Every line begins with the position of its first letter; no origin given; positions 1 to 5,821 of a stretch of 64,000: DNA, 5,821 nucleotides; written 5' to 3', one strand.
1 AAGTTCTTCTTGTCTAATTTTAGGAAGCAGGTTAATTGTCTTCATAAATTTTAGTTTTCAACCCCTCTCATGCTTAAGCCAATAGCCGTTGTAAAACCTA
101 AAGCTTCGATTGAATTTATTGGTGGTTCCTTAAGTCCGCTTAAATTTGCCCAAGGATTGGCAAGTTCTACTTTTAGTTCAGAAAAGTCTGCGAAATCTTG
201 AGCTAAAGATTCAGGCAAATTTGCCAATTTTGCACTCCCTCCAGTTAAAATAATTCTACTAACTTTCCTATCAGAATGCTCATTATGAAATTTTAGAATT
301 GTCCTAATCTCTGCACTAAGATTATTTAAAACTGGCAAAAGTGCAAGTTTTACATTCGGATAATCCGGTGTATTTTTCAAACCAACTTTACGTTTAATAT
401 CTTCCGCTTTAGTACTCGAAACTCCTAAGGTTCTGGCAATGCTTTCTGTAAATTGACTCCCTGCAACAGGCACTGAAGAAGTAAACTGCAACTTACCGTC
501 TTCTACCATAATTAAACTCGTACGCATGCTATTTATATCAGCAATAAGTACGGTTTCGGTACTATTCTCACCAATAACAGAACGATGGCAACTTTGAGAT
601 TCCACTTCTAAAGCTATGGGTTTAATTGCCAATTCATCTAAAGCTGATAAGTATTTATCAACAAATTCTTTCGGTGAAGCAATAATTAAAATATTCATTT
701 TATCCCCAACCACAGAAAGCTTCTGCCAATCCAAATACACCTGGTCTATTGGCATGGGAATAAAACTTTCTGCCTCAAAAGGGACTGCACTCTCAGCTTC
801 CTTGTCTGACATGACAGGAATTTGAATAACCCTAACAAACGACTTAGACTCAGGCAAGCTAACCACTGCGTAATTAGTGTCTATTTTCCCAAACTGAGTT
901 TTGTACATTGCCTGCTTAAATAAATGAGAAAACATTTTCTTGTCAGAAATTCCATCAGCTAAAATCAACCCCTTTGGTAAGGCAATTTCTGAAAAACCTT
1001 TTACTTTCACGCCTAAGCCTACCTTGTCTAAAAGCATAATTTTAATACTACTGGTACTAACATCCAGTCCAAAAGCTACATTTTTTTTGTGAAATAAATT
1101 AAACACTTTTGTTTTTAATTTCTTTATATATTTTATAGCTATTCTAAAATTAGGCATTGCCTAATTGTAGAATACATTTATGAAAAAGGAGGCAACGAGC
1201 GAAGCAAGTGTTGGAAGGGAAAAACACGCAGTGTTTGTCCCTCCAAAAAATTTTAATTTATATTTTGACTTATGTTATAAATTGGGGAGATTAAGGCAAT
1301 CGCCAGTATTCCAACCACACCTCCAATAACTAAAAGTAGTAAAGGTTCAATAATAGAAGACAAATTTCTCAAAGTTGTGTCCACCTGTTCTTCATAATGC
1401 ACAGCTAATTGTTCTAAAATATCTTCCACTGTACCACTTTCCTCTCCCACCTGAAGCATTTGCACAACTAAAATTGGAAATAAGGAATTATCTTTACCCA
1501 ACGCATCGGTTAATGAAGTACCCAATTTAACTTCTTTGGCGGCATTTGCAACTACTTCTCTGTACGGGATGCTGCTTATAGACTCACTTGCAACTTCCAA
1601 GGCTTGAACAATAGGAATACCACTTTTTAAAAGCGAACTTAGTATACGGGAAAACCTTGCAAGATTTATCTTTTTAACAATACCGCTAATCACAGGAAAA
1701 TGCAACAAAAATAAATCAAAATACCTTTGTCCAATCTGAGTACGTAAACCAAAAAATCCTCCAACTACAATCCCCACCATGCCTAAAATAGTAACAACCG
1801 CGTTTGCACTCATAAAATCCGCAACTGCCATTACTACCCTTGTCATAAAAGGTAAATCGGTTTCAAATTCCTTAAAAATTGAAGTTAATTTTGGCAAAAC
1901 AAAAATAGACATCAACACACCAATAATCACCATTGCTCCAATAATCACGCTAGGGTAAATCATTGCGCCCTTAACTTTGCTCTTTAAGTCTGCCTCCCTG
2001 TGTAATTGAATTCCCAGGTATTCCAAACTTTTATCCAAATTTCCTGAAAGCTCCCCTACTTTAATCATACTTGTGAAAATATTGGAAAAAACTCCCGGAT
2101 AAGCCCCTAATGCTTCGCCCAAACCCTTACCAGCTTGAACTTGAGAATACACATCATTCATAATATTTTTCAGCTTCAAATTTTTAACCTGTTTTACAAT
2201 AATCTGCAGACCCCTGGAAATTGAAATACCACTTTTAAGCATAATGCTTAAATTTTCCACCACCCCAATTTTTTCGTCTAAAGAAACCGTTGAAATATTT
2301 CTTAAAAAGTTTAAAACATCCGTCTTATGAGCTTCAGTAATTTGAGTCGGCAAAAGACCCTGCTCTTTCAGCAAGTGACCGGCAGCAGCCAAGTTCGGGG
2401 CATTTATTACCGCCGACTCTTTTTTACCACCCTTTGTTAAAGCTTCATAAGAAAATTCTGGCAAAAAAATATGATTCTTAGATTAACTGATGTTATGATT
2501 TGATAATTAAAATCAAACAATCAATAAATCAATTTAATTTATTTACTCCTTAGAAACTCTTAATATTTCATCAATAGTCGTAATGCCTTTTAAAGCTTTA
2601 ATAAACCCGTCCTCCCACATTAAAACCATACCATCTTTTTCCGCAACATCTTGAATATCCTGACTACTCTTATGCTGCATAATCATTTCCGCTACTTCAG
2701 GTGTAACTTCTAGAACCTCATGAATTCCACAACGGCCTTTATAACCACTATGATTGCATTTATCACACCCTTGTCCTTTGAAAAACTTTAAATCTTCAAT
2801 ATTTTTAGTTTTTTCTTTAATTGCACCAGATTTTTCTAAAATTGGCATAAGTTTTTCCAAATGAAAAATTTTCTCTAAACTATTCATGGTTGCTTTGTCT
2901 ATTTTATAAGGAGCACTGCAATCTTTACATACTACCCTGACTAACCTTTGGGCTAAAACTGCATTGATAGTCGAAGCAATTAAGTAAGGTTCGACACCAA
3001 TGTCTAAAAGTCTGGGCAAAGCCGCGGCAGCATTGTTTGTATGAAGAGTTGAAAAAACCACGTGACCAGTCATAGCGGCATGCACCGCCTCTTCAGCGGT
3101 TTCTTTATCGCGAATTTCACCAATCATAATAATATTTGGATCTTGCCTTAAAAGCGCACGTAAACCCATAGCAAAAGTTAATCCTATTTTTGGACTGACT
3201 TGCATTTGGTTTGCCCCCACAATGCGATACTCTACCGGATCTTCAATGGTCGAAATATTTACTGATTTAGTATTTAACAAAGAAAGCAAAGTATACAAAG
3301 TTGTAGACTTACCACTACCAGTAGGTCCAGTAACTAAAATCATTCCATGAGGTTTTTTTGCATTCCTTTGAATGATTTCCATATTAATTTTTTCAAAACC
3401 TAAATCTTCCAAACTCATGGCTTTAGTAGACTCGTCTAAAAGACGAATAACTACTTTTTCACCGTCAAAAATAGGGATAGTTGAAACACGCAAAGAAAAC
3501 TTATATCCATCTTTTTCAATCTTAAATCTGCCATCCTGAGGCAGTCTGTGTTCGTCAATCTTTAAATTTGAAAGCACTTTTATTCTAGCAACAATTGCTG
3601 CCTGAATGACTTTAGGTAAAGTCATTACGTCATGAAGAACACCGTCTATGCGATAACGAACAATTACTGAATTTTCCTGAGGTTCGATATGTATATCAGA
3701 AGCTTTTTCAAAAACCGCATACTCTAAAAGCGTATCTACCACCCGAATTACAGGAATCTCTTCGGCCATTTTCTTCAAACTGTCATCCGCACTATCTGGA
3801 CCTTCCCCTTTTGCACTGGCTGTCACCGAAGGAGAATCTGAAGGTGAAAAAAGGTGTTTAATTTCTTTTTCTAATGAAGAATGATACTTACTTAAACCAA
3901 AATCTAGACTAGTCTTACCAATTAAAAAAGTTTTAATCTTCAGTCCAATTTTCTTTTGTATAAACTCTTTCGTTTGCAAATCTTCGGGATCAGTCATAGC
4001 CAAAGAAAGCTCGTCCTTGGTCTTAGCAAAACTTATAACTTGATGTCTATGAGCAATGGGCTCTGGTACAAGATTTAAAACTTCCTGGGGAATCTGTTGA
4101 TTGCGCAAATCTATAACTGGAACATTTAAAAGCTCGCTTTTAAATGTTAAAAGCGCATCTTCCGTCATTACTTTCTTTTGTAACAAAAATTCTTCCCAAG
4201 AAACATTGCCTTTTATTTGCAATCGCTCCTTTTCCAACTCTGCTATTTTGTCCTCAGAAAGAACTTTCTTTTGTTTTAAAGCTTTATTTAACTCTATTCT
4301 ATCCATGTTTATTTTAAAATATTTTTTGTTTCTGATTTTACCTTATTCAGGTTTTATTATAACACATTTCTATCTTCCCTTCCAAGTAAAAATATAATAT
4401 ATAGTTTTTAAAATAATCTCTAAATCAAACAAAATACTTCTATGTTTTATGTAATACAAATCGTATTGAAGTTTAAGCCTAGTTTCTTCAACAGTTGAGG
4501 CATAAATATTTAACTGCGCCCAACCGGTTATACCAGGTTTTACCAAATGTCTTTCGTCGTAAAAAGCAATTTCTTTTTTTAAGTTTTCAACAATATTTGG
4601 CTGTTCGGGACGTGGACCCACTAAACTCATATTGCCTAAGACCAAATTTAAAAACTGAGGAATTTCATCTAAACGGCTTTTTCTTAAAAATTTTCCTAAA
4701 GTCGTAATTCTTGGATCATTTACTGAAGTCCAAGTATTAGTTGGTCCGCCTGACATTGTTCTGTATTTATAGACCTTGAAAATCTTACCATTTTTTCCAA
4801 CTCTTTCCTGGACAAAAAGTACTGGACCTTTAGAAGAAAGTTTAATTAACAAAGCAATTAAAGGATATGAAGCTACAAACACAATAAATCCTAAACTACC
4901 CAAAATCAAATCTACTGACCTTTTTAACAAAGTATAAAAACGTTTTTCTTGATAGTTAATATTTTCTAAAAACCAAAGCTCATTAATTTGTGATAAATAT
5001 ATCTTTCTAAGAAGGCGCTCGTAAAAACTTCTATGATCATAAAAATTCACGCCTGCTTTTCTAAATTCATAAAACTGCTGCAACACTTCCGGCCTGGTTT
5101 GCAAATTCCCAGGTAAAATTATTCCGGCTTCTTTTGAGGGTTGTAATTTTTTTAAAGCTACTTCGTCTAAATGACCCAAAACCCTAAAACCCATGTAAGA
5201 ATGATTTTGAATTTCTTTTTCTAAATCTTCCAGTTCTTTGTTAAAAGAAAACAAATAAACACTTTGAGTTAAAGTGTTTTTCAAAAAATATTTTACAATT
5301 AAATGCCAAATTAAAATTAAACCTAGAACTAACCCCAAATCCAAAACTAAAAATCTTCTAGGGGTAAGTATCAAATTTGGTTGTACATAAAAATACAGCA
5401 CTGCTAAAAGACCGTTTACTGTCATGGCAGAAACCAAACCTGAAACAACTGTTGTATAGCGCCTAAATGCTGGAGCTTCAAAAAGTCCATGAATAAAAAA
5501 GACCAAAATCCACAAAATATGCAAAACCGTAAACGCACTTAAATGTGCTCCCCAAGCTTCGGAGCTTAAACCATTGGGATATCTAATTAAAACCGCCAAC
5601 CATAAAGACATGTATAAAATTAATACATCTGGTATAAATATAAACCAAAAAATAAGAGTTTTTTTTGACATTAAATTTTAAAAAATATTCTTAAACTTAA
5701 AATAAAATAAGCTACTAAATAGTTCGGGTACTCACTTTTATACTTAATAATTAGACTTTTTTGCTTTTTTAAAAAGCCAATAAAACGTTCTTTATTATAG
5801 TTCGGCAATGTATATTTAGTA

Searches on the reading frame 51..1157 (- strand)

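Call 15: search_protein_families(library=pfam, proteins=[window:51-1157:-], max_evalue=0.00001)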
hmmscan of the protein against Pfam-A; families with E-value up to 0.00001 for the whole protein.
window:51-1157:- (368 aa): 2 families
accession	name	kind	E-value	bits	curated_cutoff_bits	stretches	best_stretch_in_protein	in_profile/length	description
PF11104.14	PilM_2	-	2.5e-44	152.1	27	1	30-365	1-339/340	Type IV pilus assembly protein PilM;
PF14450.12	FtsA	-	1.7e-09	38.6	31.8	1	207-345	4-120/127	Cell division protein FtsA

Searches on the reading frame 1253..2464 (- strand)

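Call 15: search_protein_families(library=pfam, proteins=[window:1253-2464:-], max_evalue=0.00001)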
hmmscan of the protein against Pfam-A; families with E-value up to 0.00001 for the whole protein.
window:1253-2464:- (403 aa): 1 family
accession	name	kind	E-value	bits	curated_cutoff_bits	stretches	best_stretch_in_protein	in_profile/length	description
PF00482.28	T2SSF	-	6.7e-58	194.5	25.2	2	271-394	1-125/125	Type II secretion system (T2SS), protein F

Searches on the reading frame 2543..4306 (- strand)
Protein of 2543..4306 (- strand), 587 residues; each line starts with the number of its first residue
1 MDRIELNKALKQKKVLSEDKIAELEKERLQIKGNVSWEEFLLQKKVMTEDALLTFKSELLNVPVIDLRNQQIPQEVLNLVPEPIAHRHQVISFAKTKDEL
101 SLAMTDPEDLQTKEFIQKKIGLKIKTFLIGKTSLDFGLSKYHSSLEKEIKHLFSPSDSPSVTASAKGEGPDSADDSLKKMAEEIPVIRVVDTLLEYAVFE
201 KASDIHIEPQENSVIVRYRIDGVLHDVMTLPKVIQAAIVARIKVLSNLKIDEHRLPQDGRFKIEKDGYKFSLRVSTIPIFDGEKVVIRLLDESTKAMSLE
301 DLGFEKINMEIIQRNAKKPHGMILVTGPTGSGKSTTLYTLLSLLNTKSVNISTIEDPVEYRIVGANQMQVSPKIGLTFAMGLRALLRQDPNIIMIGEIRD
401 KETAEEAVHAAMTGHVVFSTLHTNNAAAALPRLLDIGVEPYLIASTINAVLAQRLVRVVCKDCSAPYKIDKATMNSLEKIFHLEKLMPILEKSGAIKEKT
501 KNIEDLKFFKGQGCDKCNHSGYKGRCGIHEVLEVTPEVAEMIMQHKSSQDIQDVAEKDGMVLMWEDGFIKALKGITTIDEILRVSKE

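Call 15: search_protein_families(library=pfam, proteins=[window:2543-4306:-], max_evalue=0.00001)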
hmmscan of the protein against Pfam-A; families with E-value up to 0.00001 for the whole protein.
window:2543-4306:- (587 aa): 2 families
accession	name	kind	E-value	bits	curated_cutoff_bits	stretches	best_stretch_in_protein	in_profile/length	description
PF00437.27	T2SSE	-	5.1e-131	437.1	24.9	1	181-583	3-370/370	Type II/IV secretion system protein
PF05157.20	MshEN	-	4.6e-12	46.2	23.1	1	60-135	1-77/90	MshEN domain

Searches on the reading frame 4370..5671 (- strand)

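Call 15: search_protein_families(library=pfam, proteins=[window:4370-5671:-], max_evalue=0.00001)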
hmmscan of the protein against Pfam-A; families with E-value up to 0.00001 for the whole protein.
window:4370-5671:- (433 aa): 1 family
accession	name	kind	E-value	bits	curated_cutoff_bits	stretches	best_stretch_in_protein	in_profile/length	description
PF02397.22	Bac_transf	-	5.3e-60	202.4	27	1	250-428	1-178/179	Bacterial sugar transferase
